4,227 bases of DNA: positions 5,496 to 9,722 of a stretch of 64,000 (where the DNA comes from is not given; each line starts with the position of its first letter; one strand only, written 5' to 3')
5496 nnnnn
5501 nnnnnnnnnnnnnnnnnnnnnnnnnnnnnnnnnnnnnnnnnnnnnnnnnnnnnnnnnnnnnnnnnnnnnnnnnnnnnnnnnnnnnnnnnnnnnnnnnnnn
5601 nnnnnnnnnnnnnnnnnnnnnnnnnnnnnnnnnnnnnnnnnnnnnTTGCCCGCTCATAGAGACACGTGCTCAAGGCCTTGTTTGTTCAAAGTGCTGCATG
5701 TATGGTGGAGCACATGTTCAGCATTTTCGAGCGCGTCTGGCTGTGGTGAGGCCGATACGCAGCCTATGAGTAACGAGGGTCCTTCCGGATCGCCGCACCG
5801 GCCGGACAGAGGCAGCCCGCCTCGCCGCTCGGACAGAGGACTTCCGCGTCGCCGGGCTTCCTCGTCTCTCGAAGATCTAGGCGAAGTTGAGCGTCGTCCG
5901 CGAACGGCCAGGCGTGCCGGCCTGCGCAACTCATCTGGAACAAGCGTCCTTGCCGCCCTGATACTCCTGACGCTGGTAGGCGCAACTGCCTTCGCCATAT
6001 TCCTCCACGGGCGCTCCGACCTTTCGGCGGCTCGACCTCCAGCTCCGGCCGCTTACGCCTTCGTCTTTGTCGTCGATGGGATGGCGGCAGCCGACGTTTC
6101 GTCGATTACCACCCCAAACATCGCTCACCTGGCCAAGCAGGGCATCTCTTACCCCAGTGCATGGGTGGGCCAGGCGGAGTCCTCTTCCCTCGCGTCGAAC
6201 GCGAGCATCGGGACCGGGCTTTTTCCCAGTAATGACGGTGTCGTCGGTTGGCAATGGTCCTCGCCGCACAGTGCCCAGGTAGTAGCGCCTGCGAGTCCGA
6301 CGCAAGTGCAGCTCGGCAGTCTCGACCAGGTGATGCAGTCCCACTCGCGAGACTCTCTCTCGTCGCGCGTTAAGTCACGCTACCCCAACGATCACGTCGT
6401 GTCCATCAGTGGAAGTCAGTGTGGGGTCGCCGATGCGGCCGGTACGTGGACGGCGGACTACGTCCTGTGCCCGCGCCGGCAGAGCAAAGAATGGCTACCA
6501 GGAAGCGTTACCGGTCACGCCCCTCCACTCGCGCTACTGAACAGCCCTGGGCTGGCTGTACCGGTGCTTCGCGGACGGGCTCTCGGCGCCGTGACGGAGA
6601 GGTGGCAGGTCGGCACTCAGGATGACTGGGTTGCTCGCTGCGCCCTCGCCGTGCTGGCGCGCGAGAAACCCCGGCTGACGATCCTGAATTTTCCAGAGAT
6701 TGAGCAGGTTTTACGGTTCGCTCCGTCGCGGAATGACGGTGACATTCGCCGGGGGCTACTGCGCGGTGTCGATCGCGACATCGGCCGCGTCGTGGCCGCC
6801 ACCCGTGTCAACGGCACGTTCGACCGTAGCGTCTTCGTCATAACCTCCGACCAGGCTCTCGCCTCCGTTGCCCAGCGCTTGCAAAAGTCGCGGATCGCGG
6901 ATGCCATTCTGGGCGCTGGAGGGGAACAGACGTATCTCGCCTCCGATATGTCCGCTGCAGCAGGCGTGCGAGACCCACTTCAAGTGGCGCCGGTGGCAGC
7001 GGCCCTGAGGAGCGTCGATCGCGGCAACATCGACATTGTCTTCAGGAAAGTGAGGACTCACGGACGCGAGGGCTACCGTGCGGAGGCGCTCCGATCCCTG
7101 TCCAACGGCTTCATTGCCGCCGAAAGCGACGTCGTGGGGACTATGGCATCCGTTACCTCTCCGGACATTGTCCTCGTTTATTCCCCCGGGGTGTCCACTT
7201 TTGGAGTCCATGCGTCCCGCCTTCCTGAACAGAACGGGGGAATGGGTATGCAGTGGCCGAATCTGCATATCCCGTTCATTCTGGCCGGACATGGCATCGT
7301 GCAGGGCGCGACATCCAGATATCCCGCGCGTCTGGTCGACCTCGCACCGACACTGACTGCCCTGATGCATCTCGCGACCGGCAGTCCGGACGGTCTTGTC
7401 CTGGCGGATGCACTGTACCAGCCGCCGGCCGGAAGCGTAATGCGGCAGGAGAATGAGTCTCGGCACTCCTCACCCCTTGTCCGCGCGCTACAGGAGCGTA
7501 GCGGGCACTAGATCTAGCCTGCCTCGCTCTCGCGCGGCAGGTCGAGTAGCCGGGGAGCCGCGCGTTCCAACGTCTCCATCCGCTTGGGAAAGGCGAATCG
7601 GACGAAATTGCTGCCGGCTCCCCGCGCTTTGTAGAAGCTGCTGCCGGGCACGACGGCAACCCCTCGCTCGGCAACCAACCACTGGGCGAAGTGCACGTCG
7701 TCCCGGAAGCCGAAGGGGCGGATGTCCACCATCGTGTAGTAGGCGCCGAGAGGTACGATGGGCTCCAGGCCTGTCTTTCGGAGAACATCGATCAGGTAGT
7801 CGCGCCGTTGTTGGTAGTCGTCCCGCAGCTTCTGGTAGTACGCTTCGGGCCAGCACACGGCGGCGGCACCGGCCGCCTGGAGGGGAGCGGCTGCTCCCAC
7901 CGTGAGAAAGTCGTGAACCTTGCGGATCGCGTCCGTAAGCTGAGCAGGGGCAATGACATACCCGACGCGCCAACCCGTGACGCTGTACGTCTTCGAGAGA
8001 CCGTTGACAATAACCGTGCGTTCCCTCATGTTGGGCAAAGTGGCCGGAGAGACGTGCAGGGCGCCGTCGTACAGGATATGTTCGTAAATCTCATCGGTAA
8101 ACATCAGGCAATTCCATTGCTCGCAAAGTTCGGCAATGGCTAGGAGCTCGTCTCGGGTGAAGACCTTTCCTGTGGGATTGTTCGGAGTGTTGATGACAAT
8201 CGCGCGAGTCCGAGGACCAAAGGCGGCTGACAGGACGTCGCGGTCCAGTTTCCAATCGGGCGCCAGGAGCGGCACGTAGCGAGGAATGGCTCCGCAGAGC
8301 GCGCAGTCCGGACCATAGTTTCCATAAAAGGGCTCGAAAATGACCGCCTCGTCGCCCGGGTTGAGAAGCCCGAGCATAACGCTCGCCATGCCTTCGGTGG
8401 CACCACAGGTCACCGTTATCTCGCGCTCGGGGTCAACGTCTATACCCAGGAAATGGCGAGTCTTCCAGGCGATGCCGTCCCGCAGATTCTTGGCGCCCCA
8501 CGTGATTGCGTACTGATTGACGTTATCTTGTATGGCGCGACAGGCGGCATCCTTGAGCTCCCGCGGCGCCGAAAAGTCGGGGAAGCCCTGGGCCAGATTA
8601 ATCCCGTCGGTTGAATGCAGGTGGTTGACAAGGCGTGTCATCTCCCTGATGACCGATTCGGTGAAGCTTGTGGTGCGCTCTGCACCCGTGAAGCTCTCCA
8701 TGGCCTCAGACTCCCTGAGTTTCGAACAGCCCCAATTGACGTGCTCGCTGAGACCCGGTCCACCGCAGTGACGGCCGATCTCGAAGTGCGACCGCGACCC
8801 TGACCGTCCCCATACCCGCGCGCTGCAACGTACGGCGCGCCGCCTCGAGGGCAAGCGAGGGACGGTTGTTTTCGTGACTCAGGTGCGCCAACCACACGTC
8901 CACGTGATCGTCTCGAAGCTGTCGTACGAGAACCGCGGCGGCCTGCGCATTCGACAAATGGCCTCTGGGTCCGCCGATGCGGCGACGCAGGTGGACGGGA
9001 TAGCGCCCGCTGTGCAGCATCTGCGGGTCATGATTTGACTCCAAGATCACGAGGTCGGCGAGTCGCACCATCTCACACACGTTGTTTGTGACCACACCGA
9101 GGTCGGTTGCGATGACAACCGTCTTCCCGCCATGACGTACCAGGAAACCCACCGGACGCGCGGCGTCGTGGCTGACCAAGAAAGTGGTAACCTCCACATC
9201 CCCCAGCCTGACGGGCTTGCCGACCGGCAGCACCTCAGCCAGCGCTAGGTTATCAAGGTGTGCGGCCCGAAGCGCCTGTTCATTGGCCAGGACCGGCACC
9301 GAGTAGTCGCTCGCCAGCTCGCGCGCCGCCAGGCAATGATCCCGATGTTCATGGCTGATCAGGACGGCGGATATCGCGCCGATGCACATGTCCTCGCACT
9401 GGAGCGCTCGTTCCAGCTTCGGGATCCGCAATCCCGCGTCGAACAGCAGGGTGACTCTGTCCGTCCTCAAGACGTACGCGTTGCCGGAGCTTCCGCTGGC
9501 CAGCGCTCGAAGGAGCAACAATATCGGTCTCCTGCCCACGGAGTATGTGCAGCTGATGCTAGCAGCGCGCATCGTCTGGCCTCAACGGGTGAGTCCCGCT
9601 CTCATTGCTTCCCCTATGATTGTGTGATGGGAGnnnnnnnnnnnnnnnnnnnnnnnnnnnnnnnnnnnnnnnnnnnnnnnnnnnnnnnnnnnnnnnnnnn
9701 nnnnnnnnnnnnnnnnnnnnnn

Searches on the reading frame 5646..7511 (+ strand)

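Call 69: search_protein_families(library=pfam, proteins=[window:5646-7511:+], max_evalue=0.00001)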
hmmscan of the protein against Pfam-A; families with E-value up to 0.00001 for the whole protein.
window:5646-7511:+ (621 aa): 1 family
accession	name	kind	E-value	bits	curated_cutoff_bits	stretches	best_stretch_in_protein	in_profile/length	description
PF01663.27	Phosphodiest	-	8.4e-18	65.5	23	1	140-517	3-322/342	Type I phosphodiesterase / nucleotide pyrophosphatase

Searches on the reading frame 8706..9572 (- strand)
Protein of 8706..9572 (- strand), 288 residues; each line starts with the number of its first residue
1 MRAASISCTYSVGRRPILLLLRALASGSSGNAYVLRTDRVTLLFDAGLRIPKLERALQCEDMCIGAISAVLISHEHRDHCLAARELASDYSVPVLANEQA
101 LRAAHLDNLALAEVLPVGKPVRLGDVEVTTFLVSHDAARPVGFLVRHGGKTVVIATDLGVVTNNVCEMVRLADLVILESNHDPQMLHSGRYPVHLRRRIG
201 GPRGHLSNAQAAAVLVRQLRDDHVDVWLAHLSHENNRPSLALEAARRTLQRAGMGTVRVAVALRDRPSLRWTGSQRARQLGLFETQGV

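Call 69: search_protein_families(library=pfam, proteins=[window:8706-9572:-], max_evalue=0.00001)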
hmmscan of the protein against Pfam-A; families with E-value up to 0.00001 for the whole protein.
window:8706-9572:- (288 aa): 2 families
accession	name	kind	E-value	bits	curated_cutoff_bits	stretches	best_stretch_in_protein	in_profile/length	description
PF12706.13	Lactamase_B_2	-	7.7e-15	55.5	27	1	42-215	3-187/200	Beta-lactamase superfamily domain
PF00753.33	Lactamase_B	-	1.1e-08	35.7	22.7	1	28-160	4-152/196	Metallo-beta-lactamase superfamily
